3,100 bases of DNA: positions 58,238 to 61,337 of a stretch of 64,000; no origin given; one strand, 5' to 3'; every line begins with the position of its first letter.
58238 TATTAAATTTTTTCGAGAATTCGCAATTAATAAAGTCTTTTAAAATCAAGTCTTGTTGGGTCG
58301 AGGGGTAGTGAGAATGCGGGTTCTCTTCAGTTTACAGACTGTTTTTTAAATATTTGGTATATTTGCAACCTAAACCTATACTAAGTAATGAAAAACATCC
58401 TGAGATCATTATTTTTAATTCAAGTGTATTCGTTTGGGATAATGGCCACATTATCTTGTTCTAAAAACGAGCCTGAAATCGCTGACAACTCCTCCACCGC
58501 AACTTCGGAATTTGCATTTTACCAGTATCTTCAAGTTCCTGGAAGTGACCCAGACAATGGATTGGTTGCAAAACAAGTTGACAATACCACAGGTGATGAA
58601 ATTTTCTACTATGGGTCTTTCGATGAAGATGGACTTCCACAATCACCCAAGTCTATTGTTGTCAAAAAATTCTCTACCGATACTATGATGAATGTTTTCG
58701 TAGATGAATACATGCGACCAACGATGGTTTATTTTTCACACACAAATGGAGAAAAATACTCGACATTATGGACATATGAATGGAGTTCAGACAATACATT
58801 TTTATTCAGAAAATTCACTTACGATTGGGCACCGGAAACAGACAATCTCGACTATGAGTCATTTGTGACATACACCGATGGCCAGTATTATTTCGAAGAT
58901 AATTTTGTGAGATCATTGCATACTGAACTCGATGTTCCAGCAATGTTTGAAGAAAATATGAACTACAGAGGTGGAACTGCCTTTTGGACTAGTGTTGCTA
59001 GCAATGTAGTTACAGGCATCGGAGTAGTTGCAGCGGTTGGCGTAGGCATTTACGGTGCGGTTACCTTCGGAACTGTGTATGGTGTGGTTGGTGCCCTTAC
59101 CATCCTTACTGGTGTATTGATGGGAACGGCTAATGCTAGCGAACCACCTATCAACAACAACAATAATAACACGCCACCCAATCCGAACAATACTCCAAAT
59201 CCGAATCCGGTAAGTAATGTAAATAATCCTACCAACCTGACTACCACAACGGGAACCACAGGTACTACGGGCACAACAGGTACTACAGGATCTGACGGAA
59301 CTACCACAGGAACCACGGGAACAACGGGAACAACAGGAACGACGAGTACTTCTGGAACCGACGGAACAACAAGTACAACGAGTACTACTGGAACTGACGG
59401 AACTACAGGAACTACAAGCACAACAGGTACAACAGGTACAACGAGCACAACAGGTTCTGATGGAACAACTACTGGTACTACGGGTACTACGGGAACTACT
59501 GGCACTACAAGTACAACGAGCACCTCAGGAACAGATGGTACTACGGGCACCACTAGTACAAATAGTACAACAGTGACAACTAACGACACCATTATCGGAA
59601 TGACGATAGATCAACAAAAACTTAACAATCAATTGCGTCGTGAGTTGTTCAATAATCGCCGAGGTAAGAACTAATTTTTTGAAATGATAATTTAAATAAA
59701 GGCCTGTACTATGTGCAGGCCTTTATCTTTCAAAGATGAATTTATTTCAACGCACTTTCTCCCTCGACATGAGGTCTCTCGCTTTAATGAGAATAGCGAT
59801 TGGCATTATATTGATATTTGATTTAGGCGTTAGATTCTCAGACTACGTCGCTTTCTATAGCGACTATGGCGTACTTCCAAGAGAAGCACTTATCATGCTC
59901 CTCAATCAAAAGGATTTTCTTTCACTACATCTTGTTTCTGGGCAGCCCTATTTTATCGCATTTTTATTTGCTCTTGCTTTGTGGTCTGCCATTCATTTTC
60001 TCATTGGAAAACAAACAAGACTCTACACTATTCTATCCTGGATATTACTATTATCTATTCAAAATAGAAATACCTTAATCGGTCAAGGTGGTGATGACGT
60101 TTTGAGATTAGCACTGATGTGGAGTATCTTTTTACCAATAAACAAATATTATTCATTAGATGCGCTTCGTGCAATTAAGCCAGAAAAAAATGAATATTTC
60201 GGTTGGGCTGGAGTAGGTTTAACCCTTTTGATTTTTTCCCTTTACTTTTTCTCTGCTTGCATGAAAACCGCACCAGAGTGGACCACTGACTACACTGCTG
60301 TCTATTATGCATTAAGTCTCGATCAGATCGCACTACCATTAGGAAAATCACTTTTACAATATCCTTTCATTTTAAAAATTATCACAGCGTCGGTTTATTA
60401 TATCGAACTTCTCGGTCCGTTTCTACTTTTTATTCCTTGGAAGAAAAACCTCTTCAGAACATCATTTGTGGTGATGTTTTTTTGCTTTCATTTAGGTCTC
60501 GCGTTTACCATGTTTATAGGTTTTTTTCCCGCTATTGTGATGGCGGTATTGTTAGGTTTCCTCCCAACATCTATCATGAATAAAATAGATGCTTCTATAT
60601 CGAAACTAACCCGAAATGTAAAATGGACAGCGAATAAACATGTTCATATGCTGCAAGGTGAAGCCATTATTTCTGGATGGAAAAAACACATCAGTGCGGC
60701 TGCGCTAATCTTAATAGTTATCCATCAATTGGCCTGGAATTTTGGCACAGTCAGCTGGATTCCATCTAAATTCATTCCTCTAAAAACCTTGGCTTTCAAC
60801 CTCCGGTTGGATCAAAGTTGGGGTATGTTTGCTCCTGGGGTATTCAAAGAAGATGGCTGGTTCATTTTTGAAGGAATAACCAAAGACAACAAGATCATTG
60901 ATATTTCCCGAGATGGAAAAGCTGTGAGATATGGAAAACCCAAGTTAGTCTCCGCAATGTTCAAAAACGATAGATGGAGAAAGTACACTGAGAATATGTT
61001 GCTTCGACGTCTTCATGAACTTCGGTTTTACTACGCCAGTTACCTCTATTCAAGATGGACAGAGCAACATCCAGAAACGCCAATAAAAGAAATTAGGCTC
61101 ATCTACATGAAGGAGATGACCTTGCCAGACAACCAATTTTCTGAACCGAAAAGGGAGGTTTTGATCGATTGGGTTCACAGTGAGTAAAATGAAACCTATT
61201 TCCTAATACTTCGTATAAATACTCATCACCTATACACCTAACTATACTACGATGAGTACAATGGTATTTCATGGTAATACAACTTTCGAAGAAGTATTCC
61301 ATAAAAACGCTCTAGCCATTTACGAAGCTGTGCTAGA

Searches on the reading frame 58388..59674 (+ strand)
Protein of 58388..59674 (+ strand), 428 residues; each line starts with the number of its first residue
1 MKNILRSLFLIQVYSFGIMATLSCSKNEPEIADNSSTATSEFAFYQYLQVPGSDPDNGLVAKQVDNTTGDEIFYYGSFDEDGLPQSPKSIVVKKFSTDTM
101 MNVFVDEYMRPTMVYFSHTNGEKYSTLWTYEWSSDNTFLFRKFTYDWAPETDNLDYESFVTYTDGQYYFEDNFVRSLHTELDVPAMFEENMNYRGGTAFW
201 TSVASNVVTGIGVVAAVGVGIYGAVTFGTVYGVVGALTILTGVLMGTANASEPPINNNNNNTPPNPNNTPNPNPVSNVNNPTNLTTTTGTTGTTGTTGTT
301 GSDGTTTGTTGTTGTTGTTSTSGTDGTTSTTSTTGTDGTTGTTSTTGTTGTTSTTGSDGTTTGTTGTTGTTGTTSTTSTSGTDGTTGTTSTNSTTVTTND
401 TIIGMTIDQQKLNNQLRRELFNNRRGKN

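Call 72: search_protein_families(library=pfam, proteins=[window:58388-59674:+], max_evalue=0.00001)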
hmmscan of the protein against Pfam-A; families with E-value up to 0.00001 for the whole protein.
window:58388-59674:+ (428 aa): 1 family
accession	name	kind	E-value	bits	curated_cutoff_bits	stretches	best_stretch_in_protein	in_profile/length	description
PF01391.23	Collagen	-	5e-06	26.6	27.2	0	289-341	4-55/60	Collagen triple helix repeat (20 copies)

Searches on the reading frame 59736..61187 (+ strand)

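Call 72: search_protein_families(library=pfam, proteins=[window:59736-61187:+], max_evalue=0.00001)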
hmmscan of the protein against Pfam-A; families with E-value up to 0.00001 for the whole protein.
window:59736-61187:+ (483 aa): 1 family
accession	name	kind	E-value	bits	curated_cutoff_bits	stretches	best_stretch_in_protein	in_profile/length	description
PF05090.19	HTTM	-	4.9e-08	33.3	27.7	1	10-276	4-255/259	HTTM domain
